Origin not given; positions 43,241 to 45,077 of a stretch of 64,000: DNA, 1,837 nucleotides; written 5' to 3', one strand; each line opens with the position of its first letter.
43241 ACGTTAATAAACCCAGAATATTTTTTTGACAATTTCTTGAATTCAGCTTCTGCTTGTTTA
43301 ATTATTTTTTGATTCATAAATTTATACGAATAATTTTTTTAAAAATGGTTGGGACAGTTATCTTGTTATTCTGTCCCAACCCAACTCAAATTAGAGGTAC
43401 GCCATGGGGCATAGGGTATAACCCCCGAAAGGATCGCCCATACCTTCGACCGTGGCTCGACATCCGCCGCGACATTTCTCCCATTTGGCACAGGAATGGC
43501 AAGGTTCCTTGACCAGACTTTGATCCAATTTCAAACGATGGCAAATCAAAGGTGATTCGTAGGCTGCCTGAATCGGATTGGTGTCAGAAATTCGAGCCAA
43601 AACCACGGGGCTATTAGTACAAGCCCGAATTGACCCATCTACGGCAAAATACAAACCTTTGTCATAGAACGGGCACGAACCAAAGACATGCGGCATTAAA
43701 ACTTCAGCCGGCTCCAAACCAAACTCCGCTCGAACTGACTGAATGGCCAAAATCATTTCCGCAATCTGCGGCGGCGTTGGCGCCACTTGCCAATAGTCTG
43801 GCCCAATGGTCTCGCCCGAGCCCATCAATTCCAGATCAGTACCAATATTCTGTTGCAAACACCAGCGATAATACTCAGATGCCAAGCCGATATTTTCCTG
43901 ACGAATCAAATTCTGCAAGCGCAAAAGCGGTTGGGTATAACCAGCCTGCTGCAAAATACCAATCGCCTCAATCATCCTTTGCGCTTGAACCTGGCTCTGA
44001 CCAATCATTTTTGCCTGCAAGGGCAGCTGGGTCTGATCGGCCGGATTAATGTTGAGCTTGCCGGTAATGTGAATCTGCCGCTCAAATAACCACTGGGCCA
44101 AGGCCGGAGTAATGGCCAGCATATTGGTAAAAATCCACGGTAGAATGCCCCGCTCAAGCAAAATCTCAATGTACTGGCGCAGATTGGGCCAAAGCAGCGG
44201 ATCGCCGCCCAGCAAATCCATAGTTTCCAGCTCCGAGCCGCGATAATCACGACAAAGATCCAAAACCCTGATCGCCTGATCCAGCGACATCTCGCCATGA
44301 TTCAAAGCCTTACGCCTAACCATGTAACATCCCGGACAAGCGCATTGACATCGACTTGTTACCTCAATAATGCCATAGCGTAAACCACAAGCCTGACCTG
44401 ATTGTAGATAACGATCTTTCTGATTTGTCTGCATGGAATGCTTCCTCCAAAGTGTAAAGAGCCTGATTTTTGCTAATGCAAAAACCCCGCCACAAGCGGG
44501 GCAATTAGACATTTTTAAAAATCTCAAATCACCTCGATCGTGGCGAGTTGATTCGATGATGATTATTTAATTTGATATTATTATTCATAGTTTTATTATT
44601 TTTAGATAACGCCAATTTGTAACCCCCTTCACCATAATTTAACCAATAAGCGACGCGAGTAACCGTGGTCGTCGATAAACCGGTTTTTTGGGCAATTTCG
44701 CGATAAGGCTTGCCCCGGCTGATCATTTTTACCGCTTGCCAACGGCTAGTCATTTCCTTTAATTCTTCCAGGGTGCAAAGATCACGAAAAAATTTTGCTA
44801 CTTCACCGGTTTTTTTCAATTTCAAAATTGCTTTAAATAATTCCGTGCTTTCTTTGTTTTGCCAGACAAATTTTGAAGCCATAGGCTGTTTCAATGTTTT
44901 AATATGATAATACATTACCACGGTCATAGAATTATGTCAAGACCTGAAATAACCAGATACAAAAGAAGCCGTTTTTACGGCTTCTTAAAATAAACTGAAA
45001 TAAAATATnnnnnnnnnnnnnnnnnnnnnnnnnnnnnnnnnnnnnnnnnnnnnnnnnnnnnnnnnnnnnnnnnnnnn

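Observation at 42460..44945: YerC/TrpR-like regulator - radical SAM/SPASM enzyme - cysteine-rich small proteins at elevated GC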

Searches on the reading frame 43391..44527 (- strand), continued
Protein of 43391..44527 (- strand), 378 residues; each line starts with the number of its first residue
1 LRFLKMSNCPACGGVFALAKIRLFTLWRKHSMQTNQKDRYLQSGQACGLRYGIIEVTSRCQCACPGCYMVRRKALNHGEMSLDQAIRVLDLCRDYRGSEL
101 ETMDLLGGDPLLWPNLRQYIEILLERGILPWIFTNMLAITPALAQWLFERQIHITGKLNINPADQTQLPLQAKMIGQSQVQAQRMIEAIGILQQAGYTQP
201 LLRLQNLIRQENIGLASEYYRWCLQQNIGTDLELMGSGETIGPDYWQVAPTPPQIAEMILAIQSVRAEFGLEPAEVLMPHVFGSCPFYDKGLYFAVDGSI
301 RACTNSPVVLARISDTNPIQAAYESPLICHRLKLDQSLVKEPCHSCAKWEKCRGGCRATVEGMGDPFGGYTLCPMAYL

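Call 82: search_protein_families(library=pfam, proteins=[L008:2974-4074:+, L016:7420-7941:+, L025:255-767:+], max_evalue=0.001)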
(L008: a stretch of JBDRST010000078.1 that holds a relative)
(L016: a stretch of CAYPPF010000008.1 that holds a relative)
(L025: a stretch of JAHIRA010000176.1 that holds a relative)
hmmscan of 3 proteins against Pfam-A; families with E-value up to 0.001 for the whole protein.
L008:2974-4074:+ (366 aa): 2 families
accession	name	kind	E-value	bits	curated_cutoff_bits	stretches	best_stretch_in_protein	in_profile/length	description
PF04055.27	Radical_SAM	-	1.8e-07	31.9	29.5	1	20-110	3-102/166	Radical SAM superfamily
PF13186.11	SPASM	-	3.3e-07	30.9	21.5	1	243-304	1-66/67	Iron-sulfur cluster-binding domain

L016:7420-7941:+ (173 aa): 0 families

L025:255-767:+ (170 aa): 10 families
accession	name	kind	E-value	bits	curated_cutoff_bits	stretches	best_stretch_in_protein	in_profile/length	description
PF05175.20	MTS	-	1.2e-14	54.7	23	1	2-92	36-127/170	Methyltransferase small domain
PF13847.12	Methyltransf_31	-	5.8e-12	46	27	1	3-72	9-82/145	Methyltransferase domain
PF13649.12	Methyltransf_25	-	6.8e-11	43.2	27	1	3-87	3-89/97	Methyltransferase domain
PF06325.19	PrmA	-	1.5e-09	38.2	22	1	2-72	166-234/296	Ribosomal protein L11 methyltransferase (PrmA)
PF08242.18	Methyltransf_12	-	1e-08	36.2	30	1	3-71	2-72/98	Methyltransferase domain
PF08241.18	Methyltransf_11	-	2.6e-07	31.6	21.2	1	3-71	2-67/95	Methyltransferase domain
PF00891.24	Methyltransf_2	-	3.8e-06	26.8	22.3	1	1-63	66-128/210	O-methyltransferase domain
PF12847.13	Methyltransf_18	-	1.8e-05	25.2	27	1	1-69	18-87/151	Methyltransferase domain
PF02390.23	Methyltransf_4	-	4.3e-05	23.5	24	1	2-58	6-62/173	Putative methyltransferase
PF01170.24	UPF0020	-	5.2e-05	23.5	22.3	1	20-76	75-133/197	RMKL-like, methyltransferase domain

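Call 85: search_protein_families(library=pfam, proteins=[L005:1705-2355:+, L005:2584-4065:+], max_evalue=0.1)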
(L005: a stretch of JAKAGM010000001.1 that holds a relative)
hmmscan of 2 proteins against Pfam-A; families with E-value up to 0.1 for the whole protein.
L005:1705-2355:+ (216 aa): 0 families

L005:2584-4065:+ (493 aa): 1 family
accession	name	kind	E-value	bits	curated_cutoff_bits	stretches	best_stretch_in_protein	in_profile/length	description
PF02446.23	Glyco_hydro_77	-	1.5e-157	525.7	25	1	10-474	1-462/465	4-alpha-glucanotransferase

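Call 98: search_protein_families(library=ncbifam, proteins=[L012:6056-7372:-, L003:48-1334:+, L027:6092-7381:-], max_evalue=1e-10)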
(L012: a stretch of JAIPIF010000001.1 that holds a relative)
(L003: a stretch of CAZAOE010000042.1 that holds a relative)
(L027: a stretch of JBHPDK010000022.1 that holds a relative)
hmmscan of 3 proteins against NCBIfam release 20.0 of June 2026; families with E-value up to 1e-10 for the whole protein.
L012:6056-7372:- (438 aa): 15 families
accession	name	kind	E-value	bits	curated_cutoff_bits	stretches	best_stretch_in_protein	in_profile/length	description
TIGR00442.1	hisS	equivalog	6.3e-96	321.8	286.75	1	8-422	2-386/406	histidine--tRNA ligase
NF009085.0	PRK12420.1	equivalog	1.3e-58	199.4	540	1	12-423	10-400/426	histidine--tRNA ligase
TIGR00443.1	hisZ_biosyn_reg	equivalog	6.8e-38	130.5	271.65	1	15-344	3-309/314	ATP phosphoribosyltransferase regulatory subunit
NF008942.0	PRK12292.2-5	equivalog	2.1e-31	109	643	1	5-422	8-400/434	ATP phosphoribosyltransferase regulatory subunit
NF008940.0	PRK12292.2-3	equivalog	1.1e-24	86.9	450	1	254-422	227-396/404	ATP phosphoribosyltransferase regulatory subunit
NF008941.0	PRK12292.2-4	equivalog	2.1e-23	82.9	447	1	9-386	10-356/393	ATP phosphoribosyltransferase regulatory subunit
NF008936.0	PRK12292.1-3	equivalog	1.1e-22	80.4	492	1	27-418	26-392/406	ATP phosphoribosyltransferase regulatory subunit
NF008953.0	PRK12295.1-6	equivalog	3.4e-20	72.3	384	1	259-344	290-376/384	ATP phosphoribosyltransferase regulatory subunit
NF008951.0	PRK12295.1-4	equivalog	1.6e-15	56.8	364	0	262-343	286-366/374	ATP phosphoribosyltransferase regulatory subunit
NF009086.0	PRK12421.1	equivalog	3.5e-13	49.2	318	1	9-355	10-337/389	ATP phosphoribosyltransferase regulatory subunit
NF008945.0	PRK12292.3-3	equivalog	4.6e-12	45.7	409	1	16-414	10-355/368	ATP phosphoribosyltransferase regulatory subunit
NF008948.0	PRK12295.1-1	equivalog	8.5e-12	44.8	622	0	285-343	309-368/376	ATP phosphoribosyltransferase regulatory subunit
NF008952.0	PRK12295.1-5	equivalog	2.5e-11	43.4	360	0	261-336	271-348/363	ATP phosphoribosyltransferase regulatory subunit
NF008938.0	PRK12292.1-6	equivalog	3.6e-11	42.6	833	1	75-344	69-321/420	ATP phosphoribosyltransferase regulatory subunit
NF008943.0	PRK12292.3-1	equivalog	5.7e-11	42.1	690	0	5-153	23-159/403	ATP phosphoribosyltransferase regulatory subunit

L003:48-1334:+ (428 aa): 21 families
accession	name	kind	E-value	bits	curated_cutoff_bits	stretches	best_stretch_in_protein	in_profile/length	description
TIGR00442.1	hisS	equivalog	2.2e-121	405.7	286.75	1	9-415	2-404/406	histidine--tRNA ligase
NF009085.0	PRK12420.1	equivalog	4e-90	303.2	540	1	9-423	6-425/426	histidine--tRNA ligase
TIGR00443.1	hisZ_biosyn_reg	equivalog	2.1e-64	217.6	271.65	1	14-324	1-313/314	ATP phosphoribosyltransferase regulatory subunit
NF008936.0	PRK12292.1-3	equivalog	2.1e-51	175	492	1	8-397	6-396/406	ATP phosphoribosyltransferase regulatory subunit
NF008941.0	PRK12292.2-4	equivalog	1.5e-50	172.2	447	1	12-350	12-345/393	ATP phosphoribosyltransferase regulatory subunit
NF008942.0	PRK12292.2-5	equivalog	1.4e-41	142.6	643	1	5-421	7-424/434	ATP phosphoribosyltransferase regulatory subunit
NF008940.0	PRK12292.2-3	equivalog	1.9e-39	135.6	450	1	12-391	8-390/404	ATP phosphoribosyltransferase regulatory subunit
NF008938.0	PRK12292.1-6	equivalog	1.5e-34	119.6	833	1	11-391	10-389/420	ATP phosphoribosyltransferase regulatory subunit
NF008945.0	PRK12292.3-3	equivalog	8.4e-29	100.8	409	1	11-391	4-357/368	ATP phosphoribosyltransferase regulatory subunit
NF008943.0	PRK12292.3-1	equivalog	1.8e-27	96.5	690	1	9-323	26-330/403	ATP phosphoribosyltransferase regulatory subunit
NF008953.0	PRK12295.1-6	equivalog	2.4e-27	95.9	384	1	20-220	8-205/384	ATP phosphoribosyltransferase regulatory subunit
NF008935.0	PRK12292.1-1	equivalog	3.2e-26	92.2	350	1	14-303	11-298/382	ATP phosphoribosyltransferase regulatory subunit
NF009086.0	PRK12421.1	equivalog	6.9e-26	91.1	318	1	12-317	12-317/389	ATP phosphoribosyltransferase regulatory subunit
NF008939.0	PRK12292.2-1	equivalog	4.8e-24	84.8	335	1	11-376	7-373/391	ATP phosphoribosyltransferase regulatory subunit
NF008950.0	PRK12295.1-3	equivalog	8e-20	71.5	492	0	252-322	307-377/387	ATP phosphoribosyltransferase regulatory subunit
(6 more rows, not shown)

L027:6092-7381:- (429 aa): 18 families
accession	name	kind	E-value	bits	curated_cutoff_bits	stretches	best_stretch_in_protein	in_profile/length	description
TIGR00442.1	hisS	equivalog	3.8e-123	411.5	286.75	1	9-415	2-405/406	histidine--tRNA ligase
NF009085.0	PRK12420.1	equivalog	5.6e-92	309.3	540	1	7-422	4-425/426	histidine--tRNA ligase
TIGR00443.1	hisZ_biosyn_reg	equivalog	2.2e-50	171.5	271.65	1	14-323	1-313/314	ATP phosphoribosyltransferase regulatory subunit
NF008942.0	PRK12292.2-5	equivalog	1.3e-42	145.9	643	1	3-421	5-425/434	ATP phosphoribosyltransferase regulatory subunit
NF008940.0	PRK12292.2-3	equivalog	1.3e-37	129.5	450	1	12-389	8-389/404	ATP phosphoribosyltransferase regulatory subunit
NF008941.0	PRK12292.2-4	equivalog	1.6e-37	129.4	447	1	12-357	12-353/393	ATP phosphoribosyltransferase regulatory subunit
NF008936.0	PRK12292.1-3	equivalog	4.3e-32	111.4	492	1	11-396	9-396/406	ATP phosphoribosyltransferase regulatory subunit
NF008953.0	PRK12295.1-6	equivalog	2.1e-27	96.1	384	1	25-198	13-183/384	ATP phosphoribosyltransferase regulatory subunit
NF008939.0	PRK12292.2-1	equivalog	2.2e-23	82.6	335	1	11-377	7-375/391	ATP phosphoribosyltransferase regulatory subunit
NF008938.0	PRK12292.1-6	equivalog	1.9e-21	76.5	833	1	12-339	11-340/420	ATP phosphoribosyltransferase regulatory subunit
NF008943.0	PRK12292.3-1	equivalog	1.1e-20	74.2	690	1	9-190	26-202/403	ATP phosphoribosyltransferase regulatory subunit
NF008945.0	PRK12292.3-3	equivalog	1.1e-20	74.1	409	1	10-392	3-359/368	ATP phosphoribosyltransferase regulatory subunit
NF008950.0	PRK12295.1-3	equivalog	9.2e-18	64.7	492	0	29-196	18-184/387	ATP phosphoribosyltransferase regulatory subunit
NF008944.0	PRK12292.3-2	equivalog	1.3e-14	54.1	374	1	17-311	23-326/341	ATP phosphoribosyltransferase regulatory subunit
NF008951.0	PRK12295.1-4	equivalog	1e-13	51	364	0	238-319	286-367/374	ATP phosphoribosyltransferase regulatory subunit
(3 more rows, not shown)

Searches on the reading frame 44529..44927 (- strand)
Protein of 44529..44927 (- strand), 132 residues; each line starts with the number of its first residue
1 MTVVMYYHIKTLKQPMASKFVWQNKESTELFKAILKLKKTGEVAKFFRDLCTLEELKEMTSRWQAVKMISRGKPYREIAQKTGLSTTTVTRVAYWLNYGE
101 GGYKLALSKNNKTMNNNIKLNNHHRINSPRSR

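Call 3: search_protein_families(library=pfam, proteins=[window:44529-44927:-], max_evalue=0.01)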
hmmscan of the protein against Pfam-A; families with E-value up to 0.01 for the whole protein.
window:44529-44927:- (132 aa): 8 families
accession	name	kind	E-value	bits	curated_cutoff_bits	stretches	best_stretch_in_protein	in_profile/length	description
PF01371.25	Trp_repressor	-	2.2e-24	85.8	27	1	28-109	4-86/88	Trp repressor protein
PF13384.12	HTH_23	-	3.3e-06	27.2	24.6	1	62-92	7-37/50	Homeodomain-like domain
PF13551.12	HTH_29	-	0.00053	20.5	28.1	1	62-92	1-32/64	Winged helix-turn helix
PF13936.12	HTH_38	-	0.0028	17.8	27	1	67-91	15-39/44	Helix-turn-helix domain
PF08281.18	Sigma70_r4_2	-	0.0067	16.5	25.7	0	72-89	26-43/54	Sigma-70, region 4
PF13412.12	HTH_24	-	0.0085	16.1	21.9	0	74-91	19-36/48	Winged helix-turn-helix DNA-binding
PF13404.12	HTH_AsnC-type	-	0.0095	16.2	27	0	74-91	19-36/42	AsnC-type helix-turn-helix domain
PF13518.12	HTH_28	-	0.0097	16.4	25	0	64-91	4-31/52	Helix-turn-helix domain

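Call 4: search_protein_families(library=ncbifam, proteins=[window:44529-44927:-], max_evalue=0.01)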
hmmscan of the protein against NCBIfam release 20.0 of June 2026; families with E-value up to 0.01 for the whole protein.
window:44529-44927:- (132 aa): 3 families
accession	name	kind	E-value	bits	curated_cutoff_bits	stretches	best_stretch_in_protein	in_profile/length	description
TIGR02531.1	yecD_yerC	hypoth_equivalog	5.6e-24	84.4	42.2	1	25-109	3-87/88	YerC/YecD family TrpR-related protein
TIGR01321.1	TrpR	equivalog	3.3e-06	27.4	67.25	1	29-94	11-77/94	trp operon repressor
NF033545.0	transpos_IS630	equivalog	0.0068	15.9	100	1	62-99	1-39/299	IS630 family transposase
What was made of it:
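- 44529..44882 (-): yerC/hisR-like repressor gene (117 aa): a TrpR-fold HTH domain plus a C-terminal tail .................*. TIGR02531 yecD_yerC at 84.4 bits against a cutoff of 42.2 (calls 3, 4).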

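Call 29: search_protein_families(library=padloc, proteins=[window:44529-44882:-], max_evalue=0.01)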
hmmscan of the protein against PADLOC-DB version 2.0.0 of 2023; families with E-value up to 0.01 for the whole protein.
window:44529-44882:- (117 aa): 1 family
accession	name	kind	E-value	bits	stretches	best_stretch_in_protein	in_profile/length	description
PDLC01848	CARF3--CARF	-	0.0028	15.4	1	42-76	133-168/197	-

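Call 92: search_solved_structures(query=window:44529-44882:-, max_evalue=0.01, show_alignments=2)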
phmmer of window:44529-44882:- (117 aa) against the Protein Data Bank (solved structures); distinct sequences matched with E-value up to 0.01: 4.
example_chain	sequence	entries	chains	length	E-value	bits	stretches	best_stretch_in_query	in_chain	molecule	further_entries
3frw_A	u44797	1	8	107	2.3e-18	69.6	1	9-95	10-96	Putative Trp repressor protein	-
3g1c_A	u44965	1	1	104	1.2e-17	67.3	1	13-91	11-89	The TrpR like protein from Eubacterium eligens ATCC 27750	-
3kor_A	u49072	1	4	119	1.1e-15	61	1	13-98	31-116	Possible Trp repressor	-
8vd6_A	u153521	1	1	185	4.9e-10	42.8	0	9-71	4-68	CAP REPEAT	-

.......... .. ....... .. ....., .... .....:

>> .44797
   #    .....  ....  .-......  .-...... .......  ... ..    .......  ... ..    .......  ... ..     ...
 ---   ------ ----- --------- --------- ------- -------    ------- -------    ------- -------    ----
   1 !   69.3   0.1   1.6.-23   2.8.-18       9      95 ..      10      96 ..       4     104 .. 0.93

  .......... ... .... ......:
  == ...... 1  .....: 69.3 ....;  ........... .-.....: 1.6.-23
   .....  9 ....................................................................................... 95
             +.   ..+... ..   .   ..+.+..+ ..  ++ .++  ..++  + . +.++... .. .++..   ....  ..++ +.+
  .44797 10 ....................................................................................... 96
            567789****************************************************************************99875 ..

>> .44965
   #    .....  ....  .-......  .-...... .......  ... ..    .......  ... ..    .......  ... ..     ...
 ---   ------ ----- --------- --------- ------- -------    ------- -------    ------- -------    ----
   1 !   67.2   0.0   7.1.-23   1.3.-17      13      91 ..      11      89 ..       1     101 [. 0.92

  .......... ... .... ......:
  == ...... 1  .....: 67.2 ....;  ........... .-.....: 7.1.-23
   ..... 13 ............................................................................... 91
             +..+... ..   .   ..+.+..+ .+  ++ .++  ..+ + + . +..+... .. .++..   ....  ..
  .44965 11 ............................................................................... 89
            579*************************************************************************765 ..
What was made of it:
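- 44529..44882 (-): The best solved relatives are 3FRW, 3G1C (E. eligens HisR) and 3KOR (call 92).
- On HisR / YerC-YecD branch of the TrpR family: E. coli TrpR is not among the hits (call 92).
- The best solved relatives are YerC/HisR structures, including 3G1C (call 92).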
